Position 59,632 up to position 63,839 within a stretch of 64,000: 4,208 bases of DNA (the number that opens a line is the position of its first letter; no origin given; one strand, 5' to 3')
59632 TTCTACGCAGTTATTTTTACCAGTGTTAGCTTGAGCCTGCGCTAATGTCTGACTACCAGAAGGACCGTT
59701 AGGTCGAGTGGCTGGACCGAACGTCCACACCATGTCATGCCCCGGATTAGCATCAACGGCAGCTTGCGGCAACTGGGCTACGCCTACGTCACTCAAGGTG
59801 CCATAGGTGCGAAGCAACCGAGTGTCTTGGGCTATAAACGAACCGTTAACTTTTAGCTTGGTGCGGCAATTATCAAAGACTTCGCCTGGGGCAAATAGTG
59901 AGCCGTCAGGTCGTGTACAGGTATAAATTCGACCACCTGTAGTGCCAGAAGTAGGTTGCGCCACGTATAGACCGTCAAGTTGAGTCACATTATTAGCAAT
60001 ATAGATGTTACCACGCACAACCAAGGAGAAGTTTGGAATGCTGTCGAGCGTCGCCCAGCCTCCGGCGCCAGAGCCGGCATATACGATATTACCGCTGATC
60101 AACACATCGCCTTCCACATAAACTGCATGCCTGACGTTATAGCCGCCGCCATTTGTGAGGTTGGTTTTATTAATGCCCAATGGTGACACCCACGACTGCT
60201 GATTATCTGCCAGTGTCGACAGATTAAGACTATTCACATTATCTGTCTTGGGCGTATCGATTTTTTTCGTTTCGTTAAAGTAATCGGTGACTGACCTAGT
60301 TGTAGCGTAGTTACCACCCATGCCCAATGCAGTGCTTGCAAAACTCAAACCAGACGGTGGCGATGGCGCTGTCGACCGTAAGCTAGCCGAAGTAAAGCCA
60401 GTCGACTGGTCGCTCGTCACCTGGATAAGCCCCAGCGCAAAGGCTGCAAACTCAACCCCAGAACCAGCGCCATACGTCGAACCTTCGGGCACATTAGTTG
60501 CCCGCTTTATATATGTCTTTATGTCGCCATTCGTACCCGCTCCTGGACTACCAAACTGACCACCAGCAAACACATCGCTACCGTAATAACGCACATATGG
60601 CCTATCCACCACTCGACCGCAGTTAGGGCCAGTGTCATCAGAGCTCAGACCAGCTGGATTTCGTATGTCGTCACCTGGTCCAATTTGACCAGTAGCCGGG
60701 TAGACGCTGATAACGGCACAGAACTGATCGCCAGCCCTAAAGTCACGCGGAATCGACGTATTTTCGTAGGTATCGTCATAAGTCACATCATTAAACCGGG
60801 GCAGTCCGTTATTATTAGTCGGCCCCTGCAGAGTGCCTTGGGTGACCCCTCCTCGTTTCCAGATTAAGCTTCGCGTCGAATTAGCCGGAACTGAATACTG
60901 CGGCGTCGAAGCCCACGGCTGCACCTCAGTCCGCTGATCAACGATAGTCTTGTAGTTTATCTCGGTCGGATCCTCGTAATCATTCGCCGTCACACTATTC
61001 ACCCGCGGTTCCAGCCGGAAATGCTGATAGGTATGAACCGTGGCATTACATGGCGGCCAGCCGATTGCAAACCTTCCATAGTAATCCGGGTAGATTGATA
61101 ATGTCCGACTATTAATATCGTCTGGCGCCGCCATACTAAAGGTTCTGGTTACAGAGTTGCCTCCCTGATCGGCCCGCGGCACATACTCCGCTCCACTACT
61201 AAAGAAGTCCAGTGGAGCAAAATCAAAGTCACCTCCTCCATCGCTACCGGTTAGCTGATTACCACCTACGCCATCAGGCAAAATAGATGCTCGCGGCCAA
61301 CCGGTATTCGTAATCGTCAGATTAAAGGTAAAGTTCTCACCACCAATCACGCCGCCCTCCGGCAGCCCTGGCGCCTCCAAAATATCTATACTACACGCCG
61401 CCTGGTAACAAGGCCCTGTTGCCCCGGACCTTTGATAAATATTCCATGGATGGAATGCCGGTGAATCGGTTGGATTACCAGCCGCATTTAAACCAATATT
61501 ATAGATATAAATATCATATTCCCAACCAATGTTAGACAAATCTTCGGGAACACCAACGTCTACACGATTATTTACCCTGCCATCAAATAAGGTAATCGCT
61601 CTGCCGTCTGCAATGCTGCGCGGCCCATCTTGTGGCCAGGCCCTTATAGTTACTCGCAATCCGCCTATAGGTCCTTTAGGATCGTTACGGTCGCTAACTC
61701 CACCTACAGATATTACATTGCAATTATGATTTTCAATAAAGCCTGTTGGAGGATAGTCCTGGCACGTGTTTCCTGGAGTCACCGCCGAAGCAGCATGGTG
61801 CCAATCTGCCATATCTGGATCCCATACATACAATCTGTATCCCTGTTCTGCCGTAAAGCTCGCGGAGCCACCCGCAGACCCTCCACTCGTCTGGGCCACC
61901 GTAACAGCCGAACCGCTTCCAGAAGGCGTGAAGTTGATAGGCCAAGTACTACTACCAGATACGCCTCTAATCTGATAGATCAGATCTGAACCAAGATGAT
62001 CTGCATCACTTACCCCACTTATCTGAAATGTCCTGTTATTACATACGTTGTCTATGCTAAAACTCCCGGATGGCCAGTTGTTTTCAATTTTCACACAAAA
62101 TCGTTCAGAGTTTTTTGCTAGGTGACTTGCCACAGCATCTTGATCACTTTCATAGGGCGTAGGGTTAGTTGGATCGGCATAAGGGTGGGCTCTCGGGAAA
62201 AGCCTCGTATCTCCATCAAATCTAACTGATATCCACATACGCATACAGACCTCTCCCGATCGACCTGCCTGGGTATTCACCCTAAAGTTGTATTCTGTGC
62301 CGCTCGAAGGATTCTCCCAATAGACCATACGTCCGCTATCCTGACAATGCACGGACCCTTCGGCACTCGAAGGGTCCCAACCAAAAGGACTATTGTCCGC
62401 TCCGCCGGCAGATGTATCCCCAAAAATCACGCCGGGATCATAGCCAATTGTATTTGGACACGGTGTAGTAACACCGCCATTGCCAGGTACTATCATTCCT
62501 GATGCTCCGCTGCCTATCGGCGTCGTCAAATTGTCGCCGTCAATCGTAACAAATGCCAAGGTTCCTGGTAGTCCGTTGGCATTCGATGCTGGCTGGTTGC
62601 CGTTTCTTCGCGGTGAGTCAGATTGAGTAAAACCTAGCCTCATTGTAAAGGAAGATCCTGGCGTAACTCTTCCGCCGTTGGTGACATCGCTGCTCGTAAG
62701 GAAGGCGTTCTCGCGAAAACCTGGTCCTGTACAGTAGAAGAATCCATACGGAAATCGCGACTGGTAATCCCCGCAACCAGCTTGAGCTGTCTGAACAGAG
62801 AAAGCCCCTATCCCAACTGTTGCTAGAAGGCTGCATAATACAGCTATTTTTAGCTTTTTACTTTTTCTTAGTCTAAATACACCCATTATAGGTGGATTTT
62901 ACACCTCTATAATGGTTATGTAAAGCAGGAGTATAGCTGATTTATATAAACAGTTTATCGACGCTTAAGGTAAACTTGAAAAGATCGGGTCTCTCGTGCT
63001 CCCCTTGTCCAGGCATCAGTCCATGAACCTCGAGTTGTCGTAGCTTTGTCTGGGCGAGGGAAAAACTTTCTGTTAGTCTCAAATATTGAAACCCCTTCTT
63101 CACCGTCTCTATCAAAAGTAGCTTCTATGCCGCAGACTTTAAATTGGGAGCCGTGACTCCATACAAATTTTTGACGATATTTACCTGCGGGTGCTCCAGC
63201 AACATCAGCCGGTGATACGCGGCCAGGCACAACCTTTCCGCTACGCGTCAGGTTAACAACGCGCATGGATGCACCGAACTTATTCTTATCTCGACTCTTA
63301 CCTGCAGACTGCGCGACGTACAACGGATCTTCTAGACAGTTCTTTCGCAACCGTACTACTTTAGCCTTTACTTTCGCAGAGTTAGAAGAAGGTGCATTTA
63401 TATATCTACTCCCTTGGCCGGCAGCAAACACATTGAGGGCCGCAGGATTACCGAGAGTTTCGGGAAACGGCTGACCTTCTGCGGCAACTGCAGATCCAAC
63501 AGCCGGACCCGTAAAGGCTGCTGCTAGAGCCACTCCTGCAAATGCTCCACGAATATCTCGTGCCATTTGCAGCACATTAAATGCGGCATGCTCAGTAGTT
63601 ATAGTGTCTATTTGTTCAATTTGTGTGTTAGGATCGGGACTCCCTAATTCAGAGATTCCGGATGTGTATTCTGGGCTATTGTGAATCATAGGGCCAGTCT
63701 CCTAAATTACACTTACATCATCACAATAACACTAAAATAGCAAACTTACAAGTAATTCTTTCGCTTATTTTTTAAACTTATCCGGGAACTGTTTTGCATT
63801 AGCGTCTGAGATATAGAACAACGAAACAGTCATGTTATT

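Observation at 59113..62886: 1257-aa secreted protein directly upstream of pilM with three Cys/Trp repeats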

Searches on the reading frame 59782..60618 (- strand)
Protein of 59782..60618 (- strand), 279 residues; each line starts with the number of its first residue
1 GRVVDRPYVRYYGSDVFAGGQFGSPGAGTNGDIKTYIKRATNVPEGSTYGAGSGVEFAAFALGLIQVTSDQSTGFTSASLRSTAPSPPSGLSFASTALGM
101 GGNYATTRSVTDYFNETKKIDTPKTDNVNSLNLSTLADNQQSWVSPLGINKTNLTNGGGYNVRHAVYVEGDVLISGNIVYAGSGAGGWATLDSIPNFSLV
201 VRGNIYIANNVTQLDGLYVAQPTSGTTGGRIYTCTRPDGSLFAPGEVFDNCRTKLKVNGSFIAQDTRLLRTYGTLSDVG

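Call 50: find_related_loci(query=A8, collection=genome_contigs, flank=10000)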
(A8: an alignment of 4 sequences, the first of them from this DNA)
Query A8 (279 aa) in genome_contigs; peptide patterns used: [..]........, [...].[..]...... (x = any residue, [..] = any of these).
63 stretches matched a pattern; 23 encode a relative of the query (tblastn E <= 1e-3); 23 distinct loci.
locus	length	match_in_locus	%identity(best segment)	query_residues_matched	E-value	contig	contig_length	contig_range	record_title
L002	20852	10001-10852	42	3-271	1e-48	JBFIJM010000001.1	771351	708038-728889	MAG: Candidatus Saccharimonadales bacterium isolate Mix_sand11.2021.09.Z.86 k141_1409330_length_771351_cov_17.0050, whol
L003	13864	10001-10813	39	3-277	4e-45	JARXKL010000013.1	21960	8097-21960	MAG: Patescibacteria group bacterium isolate bin04 NODE_672_length_21960_cov_17.442136, whole genome shotgun sequence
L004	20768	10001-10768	35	2-277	2e-37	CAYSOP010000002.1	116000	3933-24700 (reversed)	MAG TPA_asm: uncultured Candidatus Saccharibacteria bacterium isolate SRP200132_co1_551 genome assembly, contig: NODE_15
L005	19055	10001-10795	36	2-277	9e-36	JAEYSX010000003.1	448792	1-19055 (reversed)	MAG: Candidatus Parcubacteria bacterium isolate OH_CBlB_112 k127_2214311, whole genome shotgun sequence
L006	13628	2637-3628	37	2-277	8e-34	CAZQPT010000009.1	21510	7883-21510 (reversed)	MAG TPA_asm: uncultured Candidatus Saccharibacteria bacterium isolate SRP200132_co1_550 genome assembly, contig: NODE_42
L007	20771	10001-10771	36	3-275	3e-31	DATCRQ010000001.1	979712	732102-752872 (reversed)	MAG TPA_asm: Candidatus Saccharimonadales bacterium isolate SMAG_U7283 k141_89128, whole genome shotgun sequence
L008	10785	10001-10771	35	3-277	1e-30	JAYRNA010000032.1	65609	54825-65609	MAG: Candidatus Saccharimonadales bacterium isolate XM2_XAASGE4bin.16 k141_421130, whole genome shotgun sequence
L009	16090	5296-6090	35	3-275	2e-30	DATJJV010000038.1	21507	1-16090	MAG TPA_asm: Candidatus Pristimantibacillus sp. isolate SMAG_U15575 k141_4783746, whole genome shotgun sequence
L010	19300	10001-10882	33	4-276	1e-29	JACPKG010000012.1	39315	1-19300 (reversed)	MAG: Candidatus Saccharibacteria bacterium isolate NC_groundwater_488_Ag_S-0.1um_47_11 S35_SO-1_scaffold_214569, whole g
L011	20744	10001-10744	35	3-275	2e-29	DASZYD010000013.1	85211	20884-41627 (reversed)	MAG TPA_asm: Candidatus Saccharimonadales bacterium isolate SMAG_U6201 k141_724299, whole genome shotgun sequence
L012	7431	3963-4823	34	6-271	2e-28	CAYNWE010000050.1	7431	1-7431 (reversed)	MAG TPA_asm: uncultured Candidatus Saccharibacteria bacterium isolate binchicken_co328_38 genome assembly, contig: NODE_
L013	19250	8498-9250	35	3-277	4e-28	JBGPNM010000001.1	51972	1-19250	MAG: Candidatus Saccharimonadia bacterium isolate OBJ_0618_7090110_214 k141_8557009_length_51972_cov_14.3746, whole geno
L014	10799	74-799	33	6-275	2e-26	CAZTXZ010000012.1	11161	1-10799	MAG TPA_asm: uncultured Candidatus Saccharibacteria bacterium isolate SRP193066_co1_228 genome assembly, contig: NODE_52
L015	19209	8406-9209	33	2-277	2e-26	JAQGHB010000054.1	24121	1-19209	MAG: Candidatus Saccharibacteria bacterium isolate RYN_422 scaffold_1841492, whole genome shotgun sequence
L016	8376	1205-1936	33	47-275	5e-25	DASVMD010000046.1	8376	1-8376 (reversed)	MAG TPA_asm: Candidatus Saccharimonadales bacterium isolate SMAG_U3091 k141_697629, whole genome shotgun sequence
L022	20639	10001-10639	32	6-271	1e-17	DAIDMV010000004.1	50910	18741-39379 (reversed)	MAG TPA_asm: bacterium isolate clean1796 NODE_4_length_50910_cov_9.152334, whole genome shotgun sequence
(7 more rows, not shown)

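Call 87: search_protein_families(library=pfam, proteins=[L011:5542-6300:+, L011:6343-7785:+, L011:7965-8714:+, L011:10918-13776:+, L011:13820-14824:+, L022:6734-8746:+, L022:11132-11890:+, L022:11883-13322:+, L022:14080-15243:+, L022:15251-17728:+], max_evalue=0.001)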
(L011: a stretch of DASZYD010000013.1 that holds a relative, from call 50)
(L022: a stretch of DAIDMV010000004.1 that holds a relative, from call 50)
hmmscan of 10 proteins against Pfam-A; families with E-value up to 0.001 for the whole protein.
L011:5542-6300:+ (252 aa): 0 families

L011:6343-7785:+ (480 aa): 2 families
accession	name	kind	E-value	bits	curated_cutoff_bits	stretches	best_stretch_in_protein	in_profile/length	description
PF08411.15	Exonuc_X-T_C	-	4.1e-62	210.2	27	1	206-473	1-268/269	Exonuclease C-terminal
PF00929.31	RNase_T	-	8.4e-19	69.1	24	1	7-187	2-163/164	Exonuclease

L011:7965-8714:+ (249 aa): 9 families
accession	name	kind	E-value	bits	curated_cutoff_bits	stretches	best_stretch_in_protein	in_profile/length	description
PF00515.34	TPR_1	-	3.7e-09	36.5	27.8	1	157-184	2-29/34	Tetratricopeptide repeat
PF13181.12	TPR_8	-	6.4e-08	32.6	25.7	0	158-187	3-32/34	Tetratricopeptide repeat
PF13176.12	TPR_7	-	1.1e-07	31.8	27.9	0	158-187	1-32/36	Tetratricopeptide repeat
PF07719.23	TPR_2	-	1.5e-07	31.4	27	1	158-186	3-31/34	Tetratricopeptide repeat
PF13428.12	TPR_14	-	4.4e-07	30.4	23.5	0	158-189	3-34/44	Tetratricopeptide repeat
PF14559.12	TPR_19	-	2.9e-05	24.8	25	1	169-223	4-57/68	Tetratricopeptide repeat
PF13424.12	TPR_12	-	3e-05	24.6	30.1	1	158-222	5-76/77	Tetratricopeptide repeat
PF13432.12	TPR_16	-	0.00047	21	32.7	0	137-188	11-63/65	Tetratricopeptide repeat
PF13174.12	TPR_6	-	0.00057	20.8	26.3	0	161-184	5-28/33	Tetratricopeptide repeat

L011:10918-13776:+ (952 aa): 17 families
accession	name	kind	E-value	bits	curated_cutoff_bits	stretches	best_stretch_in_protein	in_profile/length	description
PF17760.6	UvrA_inter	-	4.3e-34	117.1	23.3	1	147-254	1-108/109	UvrA interaction domain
PF17755.6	UvrA_DNA-bind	-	4.1e-30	104.7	23.2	1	306-413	1-110/110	UvrA DNA-binding domain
PF00005.33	ABC_tran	-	3.5e-19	70.2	25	1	31-58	1-28/137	ABC transporter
PF02463.25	SMC_N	-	1.4e-10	41.4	40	0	21-574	5-211/220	RecF/RecN/SMC N terminal domain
PF13191.12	AAA_16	-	4.8e-10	40.6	32.6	0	629-688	5-63/167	AAA ATPase domain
PF03193.22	RsgA_GTPase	-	1.4e-07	32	30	1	629-685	90-146/174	RsgA GTPase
PF20703.3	nSTAND1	-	2.5e-07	31.1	27.1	0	632-671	19-58/379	Novel STAND NTPase 1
PF13555.12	AAA_29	-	3.6e-06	27.1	27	0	35-57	16-38/61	P-loop containing region of AAA domain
PF13481.12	AAA_25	-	3.1e-05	24.1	27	0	33-61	25-53/195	AAA domain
PF13304.12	AAA_21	-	8.1e-05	23.3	27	0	837-897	233-293/304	AAA domain, putative AbiEii toxin, Type IV TA system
PF13401.12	AAA_22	-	9e-05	23.2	27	0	647-670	6-29/130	AAA domain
PF25201.1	nSTAND6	-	0.00027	21.4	27.7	0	632-684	4-56/148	Novel STAND NTPase 6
PF20720.3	nSTAND3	-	0.00031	20.9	27.2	0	42-63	18-39/155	Novel STAND NTPase 3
PF13671.12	AAA_33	-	0.00055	20.7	27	0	648-669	1-22/143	AAA domain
PF01583.26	APS_kinase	-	0.00079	19.9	21.1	0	41-59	2-20/152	Adenylylsulphate kinase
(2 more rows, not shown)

L011:13820-14824:+ (334 aa): 1 family
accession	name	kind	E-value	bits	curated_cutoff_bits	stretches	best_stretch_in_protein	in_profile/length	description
PF01966.28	HD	-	2.9e-06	28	22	1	58-159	1-113/116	HD domain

L022:6734-8746:+ (670 aa): 6 families
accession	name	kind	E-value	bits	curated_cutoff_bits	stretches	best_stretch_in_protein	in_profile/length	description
PF01653.23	DNA_ligase_aden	-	1.4e-82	277.5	27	1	70-319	2-253/253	NAD-dependent DNA ligase adenylation domain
PF03120.22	DNA_ligase_OB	-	1.1e-26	93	32.9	1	323-399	2-78/79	NAD-dependent DNA ligase OB-fold domain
PF12826.13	HHH_2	-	9.7e-20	70.9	27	1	512-575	1-64/64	Helix-hairpin-helix motif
PF00533.33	BRCT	-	4.1e-11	43.4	21.3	1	591-666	3-78/78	BRCA1 C Terminus (BRCT) domain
PF14520.12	HHH_5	-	1.4e-07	32.3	27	0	517-556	5-45/57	Helix-hairpin-helix domain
PF22745.1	Nlig-Ia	-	0.00078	20.5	27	0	8-56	4-52/92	DNA ligase-like, N-terminal NAD+-binding domain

L022:11132-11890:+ (252 aa): 5 families
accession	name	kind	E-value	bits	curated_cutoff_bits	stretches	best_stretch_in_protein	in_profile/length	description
PF12697.13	Abhydrolase_6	-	5.3e-19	70.2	26.3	1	22-243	1-215/217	Alpha/beta hydrolase family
PF00561.26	Abhydrolase_1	-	8.1e-19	68.7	25.8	2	22-119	3-102/245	alpha/beta hydrolase fold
PF12146.15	Hydrolase_4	-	1.3e-13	51.2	27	1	20-237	5-237/239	Serine aminopeptidase, S33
PF03959.19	FSH1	-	2.8e-05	24.3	21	1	81-234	97-201/211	Serine hydrolase (FSH1)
PF06342.18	DUF1057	-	0.00016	21.3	21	1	40-237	56-248/297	Alpha/beta hydrolase of unknown function (DUF1057)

L022:11883-13322:+ (479 aa): 2 families
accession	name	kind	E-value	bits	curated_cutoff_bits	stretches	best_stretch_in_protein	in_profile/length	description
PF08245.18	Mur_ligase_M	-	1.3e-16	61.6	24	1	147-323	3-196/200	Mur ligase middle domain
PF02875.26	Mur_ligase_C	-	3.6e-08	34.7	28.4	1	349-470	1-123/127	Mur ligase, glutamate ligase domain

L022:14080-15243:+ (387 aa): 3 families
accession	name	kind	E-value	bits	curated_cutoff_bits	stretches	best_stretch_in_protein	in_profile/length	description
PF07478.18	Dala_Dala_lig_C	-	1.7e-42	145.7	24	1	151-362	5-203/204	D-ala D-ala ligase C-terminus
PF01820.27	Dala_Dala_lig_N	-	2e-29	103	34.6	1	4-130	2-121/121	D-ala D-ala ligase N-terminus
PF02222.28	ATP-grasp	-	6.5e-08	32.9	27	0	147-239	2-87/179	ATP-grasp domain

L022:15251-17728:+ (825 aa): 6 families
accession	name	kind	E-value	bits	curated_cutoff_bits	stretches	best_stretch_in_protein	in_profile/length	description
PF13603.12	tRNA-synt_1_2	-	3.1e-53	180.5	25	1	221-405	2-183/185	Leucyl-tRNA synthetase, editing domain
PF00133.28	tRNA-synt_1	-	2.5e-48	165.3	22.7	2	12-221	1-222/414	tRNA synthetases class I (I, L, M and V)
PF09334.17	tRNA-synt_1g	-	4.4e-25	88.7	20.1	1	36-174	3-137/391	tRNA synthetases class I (M)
PF08264.19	Anticodon_1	-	2.1e-21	76.8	25.1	1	670-790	8-145/148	Anticodon-binding domain of tRNA ligase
PF00750.26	tRNA-synt_1d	-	0.00033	20.2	23.3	0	30-74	16-61/349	tRNA synthetases class I (R), catalytic domain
PF01406.26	tRNA-synt_1e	-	0.00047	20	27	0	48-112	23-87/301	tRNA synthetases class I (C) catalytic domain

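Call 88: find_related_loci(query=A8, collection=metagenome_contigs, flank=6000)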
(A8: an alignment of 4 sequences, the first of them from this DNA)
Query A8 (279 aa) in metagenome_contigs; peptide patterns used: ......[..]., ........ (x = any residue, [..] = any of these).
540 stretches matched a pattern; 29 encode a relative of the query (tblastn E <= 1e-3); 29 distinct loci.
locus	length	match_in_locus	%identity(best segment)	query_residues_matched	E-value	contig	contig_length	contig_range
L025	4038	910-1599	40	5-275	3e-48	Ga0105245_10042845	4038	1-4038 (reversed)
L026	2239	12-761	39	27-277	2e-41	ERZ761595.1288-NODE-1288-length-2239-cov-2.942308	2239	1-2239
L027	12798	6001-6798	38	2-275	4e-39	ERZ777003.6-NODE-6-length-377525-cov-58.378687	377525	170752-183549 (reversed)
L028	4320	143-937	36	2-275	8e-34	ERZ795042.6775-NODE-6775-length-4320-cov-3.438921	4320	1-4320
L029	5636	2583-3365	38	2-275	1e-33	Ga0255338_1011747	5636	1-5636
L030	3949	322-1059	33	3-275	3e-32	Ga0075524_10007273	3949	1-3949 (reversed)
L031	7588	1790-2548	37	3-275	3e-31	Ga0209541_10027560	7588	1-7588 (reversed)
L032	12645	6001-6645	39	45-275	5e-31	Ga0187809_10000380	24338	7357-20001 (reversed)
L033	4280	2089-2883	35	3-275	9e-31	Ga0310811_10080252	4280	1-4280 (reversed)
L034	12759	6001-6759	38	3-276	5e-30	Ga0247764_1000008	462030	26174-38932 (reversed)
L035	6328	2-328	56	168-275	4e-30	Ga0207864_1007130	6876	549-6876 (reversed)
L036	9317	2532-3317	34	2-275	3e-29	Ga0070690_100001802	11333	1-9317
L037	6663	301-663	48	156-277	5e-29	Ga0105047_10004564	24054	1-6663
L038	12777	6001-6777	36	3-276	1e-27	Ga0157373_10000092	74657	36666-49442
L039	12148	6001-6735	35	21-276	8e-27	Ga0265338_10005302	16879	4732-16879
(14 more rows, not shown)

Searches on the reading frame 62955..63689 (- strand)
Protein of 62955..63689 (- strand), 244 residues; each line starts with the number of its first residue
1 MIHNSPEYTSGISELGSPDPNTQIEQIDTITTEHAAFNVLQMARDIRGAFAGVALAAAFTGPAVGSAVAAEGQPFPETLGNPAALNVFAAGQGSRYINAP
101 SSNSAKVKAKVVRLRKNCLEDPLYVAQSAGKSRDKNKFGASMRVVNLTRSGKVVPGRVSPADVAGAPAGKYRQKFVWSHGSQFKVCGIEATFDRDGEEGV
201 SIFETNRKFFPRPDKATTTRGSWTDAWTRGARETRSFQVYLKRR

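Call 3: search_protein_families(library=pfam, proteins=[window:62955-63689:-], max_evalue=1)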
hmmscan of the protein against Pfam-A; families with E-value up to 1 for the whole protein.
window:62955-63689:- (244 aa): 1 family
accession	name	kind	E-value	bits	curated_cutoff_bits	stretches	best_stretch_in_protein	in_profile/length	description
PF11102.13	YjbF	-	0.11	12.6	25.9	1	163-223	95-157/189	Group 4 capsule polysaccharide lipoprotein gfcB, YjbF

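Call 4: search_protein_families(library=ncbifam, proteins=[window:62955-63689:-], max_evalue=1)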
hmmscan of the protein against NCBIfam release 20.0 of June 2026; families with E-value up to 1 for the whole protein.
window:62955-63689:- (244 aa): 0 families
